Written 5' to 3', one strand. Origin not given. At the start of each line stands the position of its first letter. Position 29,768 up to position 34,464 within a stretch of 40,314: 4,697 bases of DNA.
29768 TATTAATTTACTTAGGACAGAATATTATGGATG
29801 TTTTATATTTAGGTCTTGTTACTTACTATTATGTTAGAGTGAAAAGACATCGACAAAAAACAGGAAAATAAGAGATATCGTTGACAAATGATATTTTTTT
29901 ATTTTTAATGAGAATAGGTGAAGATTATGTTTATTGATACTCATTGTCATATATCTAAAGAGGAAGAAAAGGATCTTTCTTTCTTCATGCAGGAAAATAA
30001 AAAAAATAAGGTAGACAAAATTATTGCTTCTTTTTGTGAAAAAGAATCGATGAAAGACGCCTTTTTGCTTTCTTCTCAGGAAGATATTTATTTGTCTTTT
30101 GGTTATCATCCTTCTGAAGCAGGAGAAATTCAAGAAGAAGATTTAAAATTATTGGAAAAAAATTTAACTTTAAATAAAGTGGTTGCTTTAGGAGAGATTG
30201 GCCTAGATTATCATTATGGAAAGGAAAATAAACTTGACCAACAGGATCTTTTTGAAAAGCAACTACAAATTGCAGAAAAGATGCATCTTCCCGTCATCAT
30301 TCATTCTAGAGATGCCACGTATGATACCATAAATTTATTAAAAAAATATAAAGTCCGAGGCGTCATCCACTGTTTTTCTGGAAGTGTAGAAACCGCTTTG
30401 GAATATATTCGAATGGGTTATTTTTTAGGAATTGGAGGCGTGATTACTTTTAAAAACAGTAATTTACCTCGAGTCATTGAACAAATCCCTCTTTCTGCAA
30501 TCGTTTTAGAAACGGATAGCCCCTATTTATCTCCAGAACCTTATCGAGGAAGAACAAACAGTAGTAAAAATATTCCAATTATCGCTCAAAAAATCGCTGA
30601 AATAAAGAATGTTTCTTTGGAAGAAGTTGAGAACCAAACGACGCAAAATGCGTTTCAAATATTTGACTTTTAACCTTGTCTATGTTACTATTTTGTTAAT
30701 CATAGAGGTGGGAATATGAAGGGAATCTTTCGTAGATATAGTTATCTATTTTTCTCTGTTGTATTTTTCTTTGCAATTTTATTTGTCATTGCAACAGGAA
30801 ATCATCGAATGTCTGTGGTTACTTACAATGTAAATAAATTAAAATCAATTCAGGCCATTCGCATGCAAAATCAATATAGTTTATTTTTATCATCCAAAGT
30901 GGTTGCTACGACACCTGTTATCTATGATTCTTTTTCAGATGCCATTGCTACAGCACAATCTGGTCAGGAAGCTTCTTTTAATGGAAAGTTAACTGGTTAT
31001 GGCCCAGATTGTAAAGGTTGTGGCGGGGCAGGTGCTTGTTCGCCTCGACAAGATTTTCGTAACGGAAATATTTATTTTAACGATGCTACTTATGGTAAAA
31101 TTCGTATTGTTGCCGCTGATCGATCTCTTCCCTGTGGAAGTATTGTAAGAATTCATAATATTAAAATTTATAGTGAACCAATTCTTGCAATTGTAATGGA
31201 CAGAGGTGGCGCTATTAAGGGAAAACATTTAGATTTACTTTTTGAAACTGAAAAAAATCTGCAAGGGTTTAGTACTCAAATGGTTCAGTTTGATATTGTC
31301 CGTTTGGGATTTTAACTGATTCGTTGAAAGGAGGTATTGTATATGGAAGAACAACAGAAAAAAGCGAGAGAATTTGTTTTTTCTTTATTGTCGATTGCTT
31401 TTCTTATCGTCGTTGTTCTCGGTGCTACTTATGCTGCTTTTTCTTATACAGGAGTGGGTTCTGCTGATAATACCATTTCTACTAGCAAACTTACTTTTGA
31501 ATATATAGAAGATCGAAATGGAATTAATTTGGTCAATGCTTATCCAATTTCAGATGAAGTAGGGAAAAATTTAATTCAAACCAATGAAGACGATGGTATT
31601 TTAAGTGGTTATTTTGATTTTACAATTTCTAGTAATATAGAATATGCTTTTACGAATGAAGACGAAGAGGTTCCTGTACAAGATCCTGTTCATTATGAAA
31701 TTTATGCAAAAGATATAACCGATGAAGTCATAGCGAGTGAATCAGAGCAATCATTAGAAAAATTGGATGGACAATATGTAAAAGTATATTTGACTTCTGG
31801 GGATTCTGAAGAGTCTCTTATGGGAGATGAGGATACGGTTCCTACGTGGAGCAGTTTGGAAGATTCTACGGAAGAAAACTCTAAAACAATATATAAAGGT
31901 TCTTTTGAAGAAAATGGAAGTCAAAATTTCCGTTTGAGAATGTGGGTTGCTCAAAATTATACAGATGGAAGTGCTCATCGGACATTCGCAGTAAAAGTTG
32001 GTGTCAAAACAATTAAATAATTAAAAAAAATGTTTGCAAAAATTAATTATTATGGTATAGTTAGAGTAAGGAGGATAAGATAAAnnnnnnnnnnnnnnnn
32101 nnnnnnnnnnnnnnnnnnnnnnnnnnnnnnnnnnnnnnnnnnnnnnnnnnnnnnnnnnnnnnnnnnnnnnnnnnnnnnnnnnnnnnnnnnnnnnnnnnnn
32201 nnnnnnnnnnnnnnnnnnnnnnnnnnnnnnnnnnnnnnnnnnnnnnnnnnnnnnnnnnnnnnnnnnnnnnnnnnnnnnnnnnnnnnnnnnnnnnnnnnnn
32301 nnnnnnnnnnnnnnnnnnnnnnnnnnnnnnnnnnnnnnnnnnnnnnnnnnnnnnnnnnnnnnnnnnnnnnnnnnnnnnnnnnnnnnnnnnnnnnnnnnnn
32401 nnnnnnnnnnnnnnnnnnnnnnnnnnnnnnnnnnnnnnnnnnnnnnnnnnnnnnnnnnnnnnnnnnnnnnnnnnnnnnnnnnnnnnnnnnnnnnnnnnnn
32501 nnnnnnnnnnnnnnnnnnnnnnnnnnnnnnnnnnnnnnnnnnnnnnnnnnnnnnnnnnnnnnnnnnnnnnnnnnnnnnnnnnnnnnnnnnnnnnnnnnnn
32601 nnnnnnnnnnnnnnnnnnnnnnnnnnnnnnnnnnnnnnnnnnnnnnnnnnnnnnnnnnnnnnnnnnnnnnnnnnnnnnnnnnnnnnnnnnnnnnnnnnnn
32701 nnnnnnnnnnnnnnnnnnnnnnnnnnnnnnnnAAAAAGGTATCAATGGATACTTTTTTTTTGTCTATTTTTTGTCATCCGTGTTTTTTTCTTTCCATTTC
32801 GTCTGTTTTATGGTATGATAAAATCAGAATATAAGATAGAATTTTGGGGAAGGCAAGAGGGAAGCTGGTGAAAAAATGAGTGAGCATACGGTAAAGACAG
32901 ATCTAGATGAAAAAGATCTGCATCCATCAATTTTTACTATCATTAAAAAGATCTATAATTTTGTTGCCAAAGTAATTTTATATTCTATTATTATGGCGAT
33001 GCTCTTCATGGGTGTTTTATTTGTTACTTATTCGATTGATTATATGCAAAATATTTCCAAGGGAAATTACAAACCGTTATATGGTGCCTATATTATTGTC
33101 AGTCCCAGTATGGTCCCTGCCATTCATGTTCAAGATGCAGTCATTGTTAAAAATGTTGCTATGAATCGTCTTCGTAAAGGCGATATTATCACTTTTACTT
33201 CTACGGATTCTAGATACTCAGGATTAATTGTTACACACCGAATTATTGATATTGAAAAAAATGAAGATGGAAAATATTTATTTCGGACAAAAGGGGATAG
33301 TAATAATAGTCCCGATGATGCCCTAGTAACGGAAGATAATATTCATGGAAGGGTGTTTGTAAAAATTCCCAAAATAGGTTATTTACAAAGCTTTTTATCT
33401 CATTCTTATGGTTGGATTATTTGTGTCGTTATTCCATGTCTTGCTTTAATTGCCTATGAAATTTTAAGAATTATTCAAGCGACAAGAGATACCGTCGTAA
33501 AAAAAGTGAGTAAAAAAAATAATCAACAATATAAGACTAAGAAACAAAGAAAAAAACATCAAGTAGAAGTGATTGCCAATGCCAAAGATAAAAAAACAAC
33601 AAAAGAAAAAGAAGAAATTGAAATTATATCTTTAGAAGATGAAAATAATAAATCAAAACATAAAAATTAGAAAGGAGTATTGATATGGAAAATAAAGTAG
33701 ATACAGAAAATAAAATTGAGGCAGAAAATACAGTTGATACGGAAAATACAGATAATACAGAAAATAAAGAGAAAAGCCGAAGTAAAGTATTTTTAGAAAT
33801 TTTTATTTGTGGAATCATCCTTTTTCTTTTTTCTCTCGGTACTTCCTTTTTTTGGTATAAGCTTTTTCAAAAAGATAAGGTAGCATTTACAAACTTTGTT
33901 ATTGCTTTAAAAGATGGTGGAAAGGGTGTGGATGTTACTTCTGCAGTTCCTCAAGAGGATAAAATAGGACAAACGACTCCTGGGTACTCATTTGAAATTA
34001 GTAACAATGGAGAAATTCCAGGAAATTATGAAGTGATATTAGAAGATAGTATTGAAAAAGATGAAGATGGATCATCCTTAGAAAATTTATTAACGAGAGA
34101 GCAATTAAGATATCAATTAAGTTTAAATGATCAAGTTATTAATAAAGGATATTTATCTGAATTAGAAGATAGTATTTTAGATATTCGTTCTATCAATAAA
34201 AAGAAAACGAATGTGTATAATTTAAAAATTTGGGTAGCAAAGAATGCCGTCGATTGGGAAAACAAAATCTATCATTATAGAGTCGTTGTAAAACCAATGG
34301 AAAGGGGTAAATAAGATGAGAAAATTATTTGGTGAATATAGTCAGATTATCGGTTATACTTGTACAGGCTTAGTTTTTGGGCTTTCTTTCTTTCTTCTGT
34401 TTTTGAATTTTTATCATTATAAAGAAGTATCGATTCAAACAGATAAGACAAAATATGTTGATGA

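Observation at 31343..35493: Six-gene SipW-dependent, TasA-like fibre or matrix cluster inserted in a conserved housekeeping string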

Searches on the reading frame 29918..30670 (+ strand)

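Call 75: search_protein_families(library=pfam, proteins=[window:29918-30670:+], max_evalue=0.001)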
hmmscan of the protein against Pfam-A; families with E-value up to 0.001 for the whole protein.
window:29918-30670:+ (251 aa): 1 family
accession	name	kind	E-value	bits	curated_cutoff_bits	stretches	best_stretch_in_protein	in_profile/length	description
PF01026.27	TatD_DNase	-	8e-74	248.6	27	1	6-249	1-252/253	TatD related DNase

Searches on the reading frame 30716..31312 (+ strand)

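Call 75: search_protein_families(library=pfam, proteins=[window:30716-31312:+], max_evalue=0.001)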
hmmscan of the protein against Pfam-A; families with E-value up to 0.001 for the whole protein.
window:30716-31312:+ (199 aa): 1 family
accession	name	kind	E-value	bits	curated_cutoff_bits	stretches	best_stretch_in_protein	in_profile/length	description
PF06725.17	3D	-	1.2e-07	32.2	23.8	1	131-181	2-54/72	3D domain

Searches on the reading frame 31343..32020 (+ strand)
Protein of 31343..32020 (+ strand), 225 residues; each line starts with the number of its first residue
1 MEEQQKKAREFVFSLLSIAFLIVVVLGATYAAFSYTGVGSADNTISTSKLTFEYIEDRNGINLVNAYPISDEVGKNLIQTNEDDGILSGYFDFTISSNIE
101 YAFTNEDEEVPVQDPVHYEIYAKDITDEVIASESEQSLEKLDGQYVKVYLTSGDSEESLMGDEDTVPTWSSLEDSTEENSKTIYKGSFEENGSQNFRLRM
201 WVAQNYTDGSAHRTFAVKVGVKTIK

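Call 3: search_protein_families(library=pfam, proteins=[window:31343-32020:+], max_evalue=1)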
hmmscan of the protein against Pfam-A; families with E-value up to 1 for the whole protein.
window:31343-32020:+ (225 aa): 0 families

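Call 4: search_protein_families(library=ncbifam, proteins=[window:31343-32020:+], max_evalue=1)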
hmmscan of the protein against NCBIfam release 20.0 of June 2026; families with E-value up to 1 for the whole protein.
window:31343-32020:+ (225 aa): 2 families
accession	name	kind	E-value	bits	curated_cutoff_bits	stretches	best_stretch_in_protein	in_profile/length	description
NF049922.1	MethglyxlRedYdjG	equivalog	0.014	14.4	550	1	122-158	106-142/326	NADH-dependent methylglyoxal reductase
TIGR04112.1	seleno_YedE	equivalog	0.087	12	200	1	3-48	143-188/337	YedE family putative selenium transporter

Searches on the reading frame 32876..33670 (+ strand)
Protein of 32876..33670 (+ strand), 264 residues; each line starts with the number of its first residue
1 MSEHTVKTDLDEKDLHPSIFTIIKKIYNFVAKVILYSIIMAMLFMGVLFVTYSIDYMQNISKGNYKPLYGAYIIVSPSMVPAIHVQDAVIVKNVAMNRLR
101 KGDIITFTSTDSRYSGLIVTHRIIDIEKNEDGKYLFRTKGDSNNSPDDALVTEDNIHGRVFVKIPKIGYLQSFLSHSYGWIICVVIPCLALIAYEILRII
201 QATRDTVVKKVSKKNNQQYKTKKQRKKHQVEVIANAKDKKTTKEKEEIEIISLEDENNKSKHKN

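Call 3: search_protein_families(library=pfam, proteins=[window:32876-33670:+], max_evalue=1)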
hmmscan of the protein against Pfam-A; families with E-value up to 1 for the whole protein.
window:32876-33670:+ (264 aa): 8 families
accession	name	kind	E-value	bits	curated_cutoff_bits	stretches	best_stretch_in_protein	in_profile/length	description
PF06237.18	SLC52_ribofla_tr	-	0.0083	15.6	27.9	1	171-245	188-260/429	Solute carrier family 52, riboflavin transporter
PF07136.16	DUF1385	-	0.034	13.9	22.1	1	183-236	166-220/227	Protein of unknown function (DUF1385)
PF16118.10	DUF4834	-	0.037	15.4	27.8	1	180-263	10-82/99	Domain of unknown function (DUF4834)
PF05620.16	TMEM208_SND2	-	0.076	13.3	22.9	1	171-228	107-163/167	SRP-independent targeting protein 2/TMEM208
PF00717.28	Peptidase_S24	-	0.076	13.2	23.3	1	72-111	38-75/116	Peptidase S24-like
PF20999.2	DUF4438_C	-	0.13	12.6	27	1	83-116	40-73/124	Domain of unknown function (DUF4438), C-terminal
PF06716.16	MP_p6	-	0.33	11.5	22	0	170-194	5-29/54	Movement protein p6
PF00029.24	Connexin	-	0.43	10.7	31.3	1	181-239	80-137/225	Connexin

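Call 4: search_protein_families(library=ncbifam, proteins=[window:32876-33670:+], max_evalue=1)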
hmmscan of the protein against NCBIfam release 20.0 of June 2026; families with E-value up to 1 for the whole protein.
window:32876-33670:+ (264 aa): 5 families
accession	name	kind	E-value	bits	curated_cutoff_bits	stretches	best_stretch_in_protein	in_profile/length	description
NF046067.1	SigPepSipWBacil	equivalog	3.2e-29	101.9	190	1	38-221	7-185/189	signal peptidase I SipW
TIGR02228.1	sigpep_I_arch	equivalog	1.5e-28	99.7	51.85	1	34-197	6-156/158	signal peptidase I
TIGR02227.1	sigpep_I_bact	equivalog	0.00011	22.1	47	1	70-124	21-75/162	signal peptidase I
TIGR02754.1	sod_Ni_protease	equivalog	0.022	15.2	63.25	1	77-129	6-58/90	nickel-type superoxide dismutase maturation protease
TIGR00939.1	2a57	subfamily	0.025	13.4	297.5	0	4-53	248-298/439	nucleoside Transporter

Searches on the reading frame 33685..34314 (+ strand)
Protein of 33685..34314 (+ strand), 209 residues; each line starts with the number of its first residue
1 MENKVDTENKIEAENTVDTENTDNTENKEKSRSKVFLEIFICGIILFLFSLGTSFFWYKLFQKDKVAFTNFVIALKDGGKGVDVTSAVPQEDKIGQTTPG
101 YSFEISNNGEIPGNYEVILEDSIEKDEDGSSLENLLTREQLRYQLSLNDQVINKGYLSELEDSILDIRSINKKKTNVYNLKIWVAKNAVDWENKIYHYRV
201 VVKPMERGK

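Call 3: search_protein_families(library=pfam, proteins=[window:33685-34314:+], max_evalue=1)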
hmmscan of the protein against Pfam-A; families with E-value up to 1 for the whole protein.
window:33685-34314:+ (209 aa): 2 families
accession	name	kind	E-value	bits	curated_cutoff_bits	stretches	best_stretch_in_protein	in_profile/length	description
PF07760.16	DUF1616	-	0.00049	19.8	31.6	1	12-134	129-247/307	Protein of unknown function (DUF1616)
PF20447.3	DUF6704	-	0.31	11.7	27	1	43-60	16-33/68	Family of unknown function (DUF6704)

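Call 4: search_protein_families(library=ncbifam, proteins=[window:33685-34314:+], max_evalue=1)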
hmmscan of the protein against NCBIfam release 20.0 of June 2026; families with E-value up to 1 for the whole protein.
window:33685-34314:+ (209 aa): 1 family
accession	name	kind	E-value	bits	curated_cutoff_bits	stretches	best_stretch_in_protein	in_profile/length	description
TIGR03927.1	T7SS_EssA_Firm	equivalog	0.013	15.4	32.45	1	14-50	105-140/151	type VII secretion protein EssA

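Call 39: search_solved_structures(query=A4, max_evalue=10)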
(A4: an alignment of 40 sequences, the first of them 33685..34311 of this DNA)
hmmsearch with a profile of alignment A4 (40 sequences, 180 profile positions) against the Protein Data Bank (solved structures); distinct sequences matched with E-value up to 10: 5.
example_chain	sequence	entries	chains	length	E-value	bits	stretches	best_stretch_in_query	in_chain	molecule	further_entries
6nav_A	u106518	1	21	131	1.2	12.1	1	4-88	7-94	M9UD72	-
2crv_A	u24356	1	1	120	1.5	11.8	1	101-142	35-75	Translation initiation factor IF-2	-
6f49_A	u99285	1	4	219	2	11.3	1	51-100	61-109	Lipoprotein-releasing system transmembrane protein LolC,Lipoprotein-releasing system trans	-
5naa_A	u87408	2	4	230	2.2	11.2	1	51-99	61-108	Lipoprotein-releasing system transmembrane protein LolC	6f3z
2zt9_A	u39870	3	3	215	2.4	11.1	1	4-43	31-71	Cytochrome b6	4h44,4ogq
